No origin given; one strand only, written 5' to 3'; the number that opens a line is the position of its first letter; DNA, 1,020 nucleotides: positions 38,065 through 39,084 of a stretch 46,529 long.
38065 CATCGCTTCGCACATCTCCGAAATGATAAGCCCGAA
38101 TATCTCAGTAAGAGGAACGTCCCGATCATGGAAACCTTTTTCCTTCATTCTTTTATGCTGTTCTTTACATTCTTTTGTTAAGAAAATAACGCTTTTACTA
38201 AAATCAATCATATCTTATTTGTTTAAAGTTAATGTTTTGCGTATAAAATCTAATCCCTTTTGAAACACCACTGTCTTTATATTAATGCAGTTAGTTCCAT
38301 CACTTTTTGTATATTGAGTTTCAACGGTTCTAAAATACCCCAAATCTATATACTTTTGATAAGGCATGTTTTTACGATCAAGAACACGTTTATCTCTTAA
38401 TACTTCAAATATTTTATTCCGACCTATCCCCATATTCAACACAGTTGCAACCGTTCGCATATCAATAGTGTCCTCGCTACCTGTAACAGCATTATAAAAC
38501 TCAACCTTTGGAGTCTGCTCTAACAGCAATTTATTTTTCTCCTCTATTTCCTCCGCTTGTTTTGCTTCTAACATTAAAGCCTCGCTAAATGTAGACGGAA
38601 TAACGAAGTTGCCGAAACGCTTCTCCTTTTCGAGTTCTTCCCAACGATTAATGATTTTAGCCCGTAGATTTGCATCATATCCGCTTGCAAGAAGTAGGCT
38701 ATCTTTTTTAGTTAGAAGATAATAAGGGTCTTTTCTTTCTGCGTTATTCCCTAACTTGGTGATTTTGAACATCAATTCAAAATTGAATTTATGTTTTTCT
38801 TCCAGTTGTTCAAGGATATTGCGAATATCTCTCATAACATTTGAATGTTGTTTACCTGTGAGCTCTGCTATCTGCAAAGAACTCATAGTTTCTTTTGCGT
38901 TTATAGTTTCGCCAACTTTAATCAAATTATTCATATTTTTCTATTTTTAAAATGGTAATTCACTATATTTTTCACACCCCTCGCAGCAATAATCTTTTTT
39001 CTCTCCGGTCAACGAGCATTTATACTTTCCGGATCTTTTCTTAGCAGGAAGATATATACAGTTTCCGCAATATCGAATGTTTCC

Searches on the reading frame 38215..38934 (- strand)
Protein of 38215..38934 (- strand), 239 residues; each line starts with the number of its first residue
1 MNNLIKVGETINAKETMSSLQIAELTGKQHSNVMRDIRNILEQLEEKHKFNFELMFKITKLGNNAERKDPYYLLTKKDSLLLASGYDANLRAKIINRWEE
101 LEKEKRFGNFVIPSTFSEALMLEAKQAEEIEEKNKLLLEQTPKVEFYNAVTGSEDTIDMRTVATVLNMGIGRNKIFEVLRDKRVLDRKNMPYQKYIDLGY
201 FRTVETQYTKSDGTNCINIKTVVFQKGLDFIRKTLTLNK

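Call 76: search_protein_families(library=pfam, proteins=[window:38215-38934:-], max_evalue=0.001)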
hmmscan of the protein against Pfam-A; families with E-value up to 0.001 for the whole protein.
window:38215-38934:- (239 aa): 2 families
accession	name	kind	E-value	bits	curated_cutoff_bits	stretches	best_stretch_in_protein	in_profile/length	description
PF03374.19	ANT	-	1.4e-27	96.6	25.3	1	137-236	4-106/108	Phage antirepressor protein KilAC domain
PF09669.15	Phage_pRha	-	2.5e-21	76.5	29.9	1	17-103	1-91/91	Phage regulatory protein Rha (Phage_pRha)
